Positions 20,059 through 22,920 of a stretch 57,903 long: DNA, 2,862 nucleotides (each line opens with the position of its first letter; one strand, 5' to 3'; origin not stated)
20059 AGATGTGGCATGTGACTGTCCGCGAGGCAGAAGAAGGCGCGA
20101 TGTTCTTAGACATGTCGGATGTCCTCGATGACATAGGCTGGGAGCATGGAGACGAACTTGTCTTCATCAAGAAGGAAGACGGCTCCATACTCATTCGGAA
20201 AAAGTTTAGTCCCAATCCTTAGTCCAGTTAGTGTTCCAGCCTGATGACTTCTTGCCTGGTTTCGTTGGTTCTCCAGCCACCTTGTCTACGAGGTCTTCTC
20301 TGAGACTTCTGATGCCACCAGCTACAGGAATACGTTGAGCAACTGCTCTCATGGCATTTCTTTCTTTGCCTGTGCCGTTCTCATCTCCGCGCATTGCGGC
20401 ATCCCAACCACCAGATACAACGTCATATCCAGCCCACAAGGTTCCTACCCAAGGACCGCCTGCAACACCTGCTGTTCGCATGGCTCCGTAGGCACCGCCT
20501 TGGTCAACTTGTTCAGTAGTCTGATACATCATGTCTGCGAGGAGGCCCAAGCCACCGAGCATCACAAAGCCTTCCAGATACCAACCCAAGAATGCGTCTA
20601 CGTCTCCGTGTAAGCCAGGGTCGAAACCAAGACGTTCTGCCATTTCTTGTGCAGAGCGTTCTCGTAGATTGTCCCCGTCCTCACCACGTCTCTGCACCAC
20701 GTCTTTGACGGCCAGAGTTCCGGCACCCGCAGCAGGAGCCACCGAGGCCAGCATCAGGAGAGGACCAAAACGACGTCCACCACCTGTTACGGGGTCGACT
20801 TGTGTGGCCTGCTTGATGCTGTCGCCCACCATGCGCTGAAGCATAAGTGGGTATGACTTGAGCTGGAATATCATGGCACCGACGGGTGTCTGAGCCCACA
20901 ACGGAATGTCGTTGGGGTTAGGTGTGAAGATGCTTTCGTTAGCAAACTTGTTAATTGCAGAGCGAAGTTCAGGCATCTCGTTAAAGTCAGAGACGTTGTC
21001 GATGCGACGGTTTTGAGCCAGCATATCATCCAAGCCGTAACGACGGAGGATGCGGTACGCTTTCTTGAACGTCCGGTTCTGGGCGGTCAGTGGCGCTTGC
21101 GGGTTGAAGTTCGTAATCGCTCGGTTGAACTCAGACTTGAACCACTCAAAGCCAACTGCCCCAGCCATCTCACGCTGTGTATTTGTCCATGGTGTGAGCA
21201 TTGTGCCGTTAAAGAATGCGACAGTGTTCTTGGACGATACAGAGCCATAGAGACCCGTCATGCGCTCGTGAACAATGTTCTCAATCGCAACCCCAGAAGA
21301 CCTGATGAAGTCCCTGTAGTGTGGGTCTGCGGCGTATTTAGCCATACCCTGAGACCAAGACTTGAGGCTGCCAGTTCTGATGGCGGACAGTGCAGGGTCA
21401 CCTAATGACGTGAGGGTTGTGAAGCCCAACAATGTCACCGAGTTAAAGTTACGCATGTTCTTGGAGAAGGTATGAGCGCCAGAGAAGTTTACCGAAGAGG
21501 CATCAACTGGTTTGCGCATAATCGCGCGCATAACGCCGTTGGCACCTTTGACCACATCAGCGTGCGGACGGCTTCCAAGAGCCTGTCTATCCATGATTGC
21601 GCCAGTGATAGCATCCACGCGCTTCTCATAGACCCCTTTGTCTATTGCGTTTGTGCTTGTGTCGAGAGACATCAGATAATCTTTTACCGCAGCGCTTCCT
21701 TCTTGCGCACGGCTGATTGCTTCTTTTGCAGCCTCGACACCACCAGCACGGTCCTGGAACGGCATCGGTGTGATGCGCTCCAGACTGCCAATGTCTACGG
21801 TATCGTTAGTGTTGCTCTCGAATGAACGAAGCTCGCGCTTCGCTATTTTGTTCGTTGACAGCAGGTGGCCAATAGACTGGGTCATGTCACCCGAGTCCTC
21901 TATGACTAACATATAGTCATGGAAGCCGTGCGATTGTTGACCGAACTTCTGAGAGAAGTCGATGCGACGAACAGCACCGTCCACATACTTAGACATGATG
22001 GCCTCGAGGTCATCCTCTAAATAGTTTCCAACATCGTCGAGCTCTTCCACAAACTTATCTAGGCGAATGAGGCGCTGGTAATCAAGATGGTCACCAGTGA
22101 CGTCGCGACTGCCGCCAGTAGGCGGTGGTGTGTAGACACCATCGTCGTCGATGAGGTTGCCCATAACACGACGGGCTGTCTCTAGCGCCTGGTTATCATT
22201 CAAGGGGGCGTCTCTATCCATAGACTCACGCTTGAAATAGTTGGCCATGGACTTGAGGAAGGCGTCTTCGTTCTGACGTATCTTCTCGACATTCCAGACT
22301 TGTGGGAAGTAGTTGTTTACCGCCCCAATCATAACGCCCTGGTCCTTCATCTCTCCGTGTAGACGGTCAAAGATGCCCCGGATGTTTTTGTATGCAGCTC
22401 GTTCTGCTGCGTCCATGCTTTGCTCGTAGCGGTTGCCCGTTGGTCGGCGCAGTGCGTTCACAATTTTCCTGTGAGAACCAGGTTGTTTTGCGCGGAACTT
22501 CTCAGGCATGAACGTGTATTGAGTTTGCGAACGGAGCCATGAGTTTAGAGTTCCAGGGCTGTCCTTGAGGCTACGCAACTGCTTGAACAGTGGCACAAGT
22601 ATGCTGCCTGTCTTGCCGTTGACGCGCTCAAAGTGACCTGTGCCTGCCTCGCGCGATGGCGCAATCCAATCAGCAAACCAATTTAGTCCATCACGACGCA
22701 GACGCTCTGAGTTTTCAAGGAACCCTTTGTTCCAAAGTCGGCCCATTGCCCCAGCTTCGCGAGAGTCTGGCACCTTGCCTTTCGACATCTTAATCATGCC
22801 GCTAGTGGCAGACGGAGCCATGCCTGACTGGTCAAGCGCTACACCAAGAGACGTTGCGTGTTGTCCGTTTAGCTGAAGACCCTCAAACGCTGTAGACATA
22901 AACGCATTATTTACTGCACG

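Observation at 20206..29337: Giant 3043-aa ORF with an embedded HExxH motif at the distal end of the late operon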

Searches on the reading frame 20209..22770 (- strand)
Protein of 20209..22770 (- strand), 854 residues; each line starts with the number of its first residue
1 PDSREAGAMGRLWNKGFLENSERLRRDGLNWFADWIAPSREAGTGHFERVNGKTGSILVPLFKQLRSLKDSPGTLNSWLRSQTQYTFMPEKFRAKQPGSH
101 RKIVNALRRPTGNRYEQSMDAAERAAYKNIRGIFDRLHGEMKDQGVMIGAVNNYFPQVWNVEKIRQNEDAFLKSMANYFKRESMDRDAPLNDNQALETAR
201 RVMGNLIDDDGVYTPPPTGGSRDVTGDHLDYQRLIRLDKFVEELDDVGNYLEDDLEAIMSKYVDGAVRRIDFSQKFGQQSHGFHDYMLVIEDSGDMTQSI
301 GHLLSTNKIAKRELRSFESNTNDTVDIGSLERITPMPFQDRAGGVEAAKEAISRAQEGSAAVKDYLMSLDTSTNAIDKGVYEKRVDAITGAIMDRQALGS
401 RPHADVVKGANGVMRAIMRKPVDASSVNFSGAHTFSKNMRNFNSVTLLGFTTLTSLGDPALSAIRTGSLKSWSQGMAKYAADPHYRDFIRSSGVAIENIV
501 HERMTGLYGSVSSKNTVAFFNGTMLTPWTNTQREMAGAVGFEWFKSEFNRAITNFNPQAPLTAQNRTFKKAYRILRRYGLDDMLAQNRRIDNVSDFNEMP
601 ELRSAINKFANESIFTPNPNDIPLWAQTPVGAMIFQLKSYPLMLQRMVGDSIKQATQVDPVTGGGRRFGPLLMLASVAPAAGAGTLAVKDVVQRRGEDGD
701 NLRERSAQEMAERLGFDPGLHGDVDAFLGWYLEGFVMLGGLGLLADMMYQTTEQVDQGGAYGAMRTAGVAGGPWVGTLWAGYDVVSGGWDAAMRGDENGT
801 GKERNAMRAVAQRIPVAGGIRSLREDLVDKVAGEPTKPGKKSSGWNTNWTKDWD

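Call 25: search_solved_structures(query=A1, max_evalue=1)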
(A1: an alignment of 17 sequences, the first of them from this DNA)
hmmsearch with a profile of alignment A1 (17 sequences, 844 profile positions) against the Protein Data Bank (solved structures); distinct sequences matched with E-value up to 1: 0.

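Call 30: predict_structure(alignment_id=A1)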
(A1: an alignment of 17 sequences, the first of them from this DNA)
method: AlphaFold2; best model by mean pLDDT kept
length: 854 residues; sequences in the alignment: 17
mean_pLDDT: 70.5   pTM: 0.71
mean pLDDT of the five models: 70.5, 69.5, 68.9, 64.1, 62.1
residues with pLDDT >= 90: 172; 70-90: 317; 50-70: 177; < 50: 188
segments of 3 or more residues with pLDDT < 50: 5-10, 12-14, 85-89, 210-233, 315-326, 694-704, 706-718, 720-725, 742-801, 809-820, 831-833, 835-854
pLDDT, mean of each block of 10 residues (from residue 1): 45 60 88 90 90 90 87 62 50 70 88 89 93 89 71 71 81 86 74 81 65 34 31 58 79 85 87 85 92 87 89 52 47 85 94 94 95 86 95 90 85 79 54 52 52 66 86 89 89 86 64 59 69 90 94 90 91 92 84 83 93 77 65 63 76 83 85 72 64 46 45 45 48 58 44 38 38 37 39 42 48 38 54 41 31 28
secondary structure, 60 per line:
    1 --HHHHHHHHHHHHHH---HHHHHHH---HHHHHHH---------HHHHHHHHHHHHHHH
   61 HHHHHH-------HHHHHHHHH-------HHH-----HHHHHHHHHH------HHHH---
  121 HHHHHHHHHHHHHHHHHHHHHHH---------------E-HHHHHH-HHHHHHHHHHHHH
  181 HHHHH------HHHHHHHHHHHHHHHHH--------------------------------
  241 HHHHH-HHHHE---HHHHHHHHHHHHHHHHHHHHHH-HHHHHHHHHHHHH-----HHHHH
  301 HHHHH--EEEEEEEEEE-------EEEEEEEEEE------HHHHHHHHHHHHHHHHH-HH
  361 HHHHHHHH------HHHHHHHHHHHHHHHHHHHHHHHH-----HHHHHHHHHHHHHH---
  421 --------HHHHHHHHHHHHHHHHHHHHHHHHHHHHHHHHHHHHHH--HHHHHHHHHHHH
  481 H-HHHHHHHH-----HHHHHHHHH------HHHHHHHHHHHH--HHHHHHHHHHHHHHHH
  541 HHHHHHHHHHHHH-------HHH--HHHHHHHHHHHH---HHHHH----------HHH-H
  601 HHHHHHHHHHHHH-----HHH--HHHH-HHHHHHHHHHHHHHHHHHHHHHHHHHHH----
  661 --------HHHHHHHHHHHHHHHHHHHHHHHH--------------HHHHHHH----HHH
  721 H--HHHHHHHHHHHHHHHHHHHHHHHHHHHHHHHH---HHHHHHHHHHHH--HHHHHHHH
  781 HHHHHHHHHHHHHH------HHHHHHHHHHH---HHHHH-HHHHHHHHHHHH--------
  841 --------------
elements in order (helices of 4 or more, strands of 3 or more residues): H3-16 H20-26 H30-36 H46-66 H74-82 H98-107 H114-117 H121-143 H161-166 H168-185 H192-208 H241-245 H247-250 H255-276 H278-290 H296-305 E308-317 E325-334 H341-357 H359-368 H375-398 H404-417 H429-466 H469-481 H483-490 H496-504 H511-522 H525-553 H566-577 H581-585 H600-613 H624-627 H629-656 H669-692 H707-713 H718-721 H724-755 H759-770 H773-794 H801-811 H815-819 H821-832

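Call 32: search_protein_representatives(alignment_id=A1)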
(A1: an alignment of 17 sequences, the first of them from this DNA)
Query: 17 sequences, 844 profile positions. Proteins with E-value up to 0.001 (for the whole library): 4284; up to 1e-10: 1999; up to 1e-30: 277. The best 150 are listed.
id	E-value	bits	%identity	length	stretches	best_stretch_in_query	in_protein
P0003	0.0e+00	1145.3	-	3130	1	2-841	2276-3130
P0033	0.0e+00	1130.3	-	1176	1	2-841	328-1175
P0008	0.0e+00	1096.4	-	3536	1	2-842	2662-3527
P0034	0.0e+00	1081.1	-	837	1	3-840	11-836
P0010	0.0e+00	1073.4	-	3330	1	3-841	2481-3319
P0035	0.0e+00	1072.4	-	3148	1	3-842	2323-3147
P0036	0.0e+00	1072.0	-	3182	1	2-841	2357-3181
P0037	0.0e+00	1061.8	-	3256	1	2-840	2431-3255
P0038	0.0e+00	1060.8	-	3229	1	8-837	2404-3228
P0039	0.0e+00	1060.8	-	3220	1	3-837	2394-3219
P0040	0.0e+00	1045.1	-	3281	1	7-839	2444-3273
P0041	0.0e+00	1032.3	-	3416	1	2-837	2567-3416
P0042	0.0e+00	1029.4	-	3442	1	4-833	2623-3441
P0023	0.0e+00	1027.6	-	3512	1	2-843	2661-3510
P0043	0.0e+00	1026.9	-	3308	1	2-839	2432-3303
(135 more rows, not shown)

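Call 33: fold_search(model_id=the predicted structure, library=pdb)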
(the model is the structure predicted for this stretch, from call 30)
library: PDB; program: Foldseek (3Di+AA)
matches with E <= 10: 142; with E <= 0.001: 0
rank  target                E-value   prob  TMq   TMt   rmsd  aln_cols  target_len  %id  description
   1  9jup                  1.6e-01  0.12  0.11  0.09  31.6       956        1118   11  Structure of Arabidopsis thaliana ABCB1 with AMP-PNP bound in the outward-facing conformation (released 2025-03-05)
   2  9qvn_M                5.2e-01  0.04  0.07  0.09  30.7       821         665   10  Cryo-EM reconstruction of the NEDD1 anchor protein bound to the gamma-tubulin ring complex (released 2025-05-21)
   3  8qyz_F                5.6e-01  0.07  0.12  0.10  29.7      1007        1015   11  Crystal structure of hiNES2 in complex with Xpo1 and RanGTP (released 2024-11-06)
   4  8hfi                  6.9e-01  0.08  0.08  0.11  26.4       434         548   13  Cryo-EM structure of human norepinephrine transporter NET in the presence of the antidepressant desipramine in an inward (released 2024-05-15)
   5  5lzr_B                6.9e-01  0.06  0.10  0.12  30.4       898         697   11  Crystal structure of Thermotoga maritima sodium pumping membrane integral pyrophosphatase in complex with tungstate an (released 2016-12-14)
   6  8avy                  6.9e-01  0.04  0.10  0.08  31.9      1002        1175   10  The ABCB1 L335C mutant (mABCB1) in the Apo state (released 2023-09-06)
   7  4av3_B                7.2e-01  0.05  0.10  0.11  30.5       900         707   11  Crystal structure of Thermotoga Maritima sodium pumping membrane integral pyrophosphatase with metal ions in active si (released 2012-08-08)
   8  8sx9                  8.7e-01  0.02  0.07  0.06  31.9       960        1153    9  Inward-facing narrow conformation of bovine multidrug resistance protein 4 (MRP4) in MSP lipid nanodisc (released 2024-01-17)
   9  7zb5_H                9.1e-01  0.04  0.09  0.07  27.3       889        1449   10  Mot1(1-1836):TBP:DNA - post-hydrolysis complex dimer (released 2023-04-05)
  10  7zk9                  1.0e+00  0.03  0.09  0.08  36.6      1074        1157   10  ABCB1 L971C mutant (mABCB1) in the inward facing state (released 2023-04-26)
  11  8z7x                  1.3e+00  0.06  0.07  0.13  22.7       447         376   11  SLC19A3-Thiamine inward structure (released 2025-01-08)
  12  1tr2_A                1.4e+00  0.03  0.09  0.08  34.5       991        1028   11  Crystal structure of human full-length vinculin (residues 1-1066) (released 2005-11-15)
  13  5xwp_B                1.4e+00  0.03  0.09  0.07  34.2       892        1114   11  Crystal structure of LbuCas13a-crRNA-target RNA ternary complex (released 2017-09-13)
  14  9kyo_A                1.6e+00  0.06  0.09  0.12  23.9       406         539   12  GES bound mTAUT (released 2025-07-02)
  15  8b24_B                1.6e+00  0.03  0.10  0.11  30.8       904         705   11  Time-resolved structure of K+-dependent Na+-PPase from Thermotoga maritima 3600-seconds post reaction initiation with  (released 2024-01-17)
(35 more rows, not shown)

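Call 61: fold_search(model_id=the predicted structure, library=viral)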
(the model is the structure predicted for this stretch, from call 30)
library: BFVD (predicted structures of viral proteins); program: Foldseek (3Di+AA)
matches with E <= 10: 271; with E <= 0.001: 61
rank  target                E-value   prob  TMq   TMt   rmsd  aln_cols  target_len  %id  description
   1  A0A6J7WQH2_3          1.4e-43  1.00  0.83  0.67   7.1       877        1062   36  Large polyvalent protein associated domain-containing protein [uncultured Caudovirales phage]
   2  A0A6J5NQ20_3          7.5e-42  1.00  0.84  0.68   5.1       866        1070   33  Large polyvalent protein associated domain-containing protein [uncultured Caudovirales phage]
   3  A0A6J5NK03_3          1.1e-31  1.00  0.81  0.61   5.0       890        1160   26  Large polyvalent protein associated domain-containing protein [uncultured Caudovirales phage]
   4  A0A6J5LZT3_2          1.1e-12  1.00  0.46  0.46  12.3       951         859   13  Large polyvalent protein associated domain-containing protein (Fragment) [uncultured Caudovirales phage]
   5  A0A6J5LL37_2          2.4e-12  1.00  0.56  0.46   8.7       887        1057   16  Large polyvalent protein associated domain-containing protein [uncultured Caudovirales phage]
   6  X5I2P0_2              5.5e-12  1.00  0.49  0.43   8.6       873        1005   15  Structural protein [Pseudomonas phage KPP25]
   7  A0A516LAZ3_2          3.1e-11  1.00  0.29  0.19  23.5       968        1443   15  (no name in the UniProt tables at hand)
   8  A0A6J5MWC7            4.6e-11  1.00  0.55  0.54   9.4       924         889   13  Large polyvalent protein associated domain-containing protein [uncultured Caudovirales phage]
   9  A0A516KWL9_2          1.9e-10  1.00  0.50  0.44   9.5       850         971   15  (no name in the UniProt tables at hand)
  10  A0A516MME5            2.9e-10  1.00  0.53  0.44  11.5       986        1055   12  (no name in the UniProt tables at hand)
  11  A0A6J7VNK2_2          6.5e-10  1.00  0.48  0.33  17.6       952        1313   14  Uncharacterized protein [uncultured Caudovirales phage]
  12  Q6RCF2                1.7e-09  1.00  0.51  0.56  12.3       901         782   14  Internal virion protein [Vibrio phage VP2]
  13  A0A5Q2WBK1            1.8e-09  1.00  0.53  0.46  10.7       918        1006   13  (no name in the UniProt tables at hand)
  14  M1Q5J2                3.0e-09  1.00  0.47  0.40  14.3       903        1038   13  (no name in the UniProt tables at hand)
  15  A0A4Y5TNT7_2          1.6e-08  1.00  0.46  0.49  15.3       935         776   12  Internal protein D [Bordetella phage vB_BbrP_BB8]
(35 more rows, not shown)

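Call 64: find_homologous_proteins(query=A1, max_evalue=0.001)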
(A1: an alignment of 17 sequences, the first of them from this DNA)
Query A1 (17 sequences) (854 aa, profile of the alignment): 3 proteins with E <= 0.001 among 8000 candidates.
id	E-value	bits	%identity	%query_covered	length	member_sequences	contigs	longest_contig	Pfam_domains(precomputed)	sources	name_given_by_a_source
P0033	0.0e+0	1130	56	100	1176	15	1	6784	-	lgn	-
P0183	3.6e-248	844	37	84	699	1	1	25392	-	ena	-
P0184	7.4e-115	403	90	39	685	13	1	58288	-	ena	-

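Call 78: search_protein_families(library=pfam, proteins=[window:20209-22770:-], max_evalue=5)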
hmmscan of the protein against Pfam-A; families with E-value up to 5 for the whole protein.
window:20209-22770:- (854 aa): 1 family
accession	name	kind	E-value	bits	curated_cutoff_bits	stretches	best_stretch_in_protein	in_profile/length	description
PF02526.19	GBP_repeat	-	0.19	11.9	25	1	474-489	8-23/38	Glycophorin-binding protein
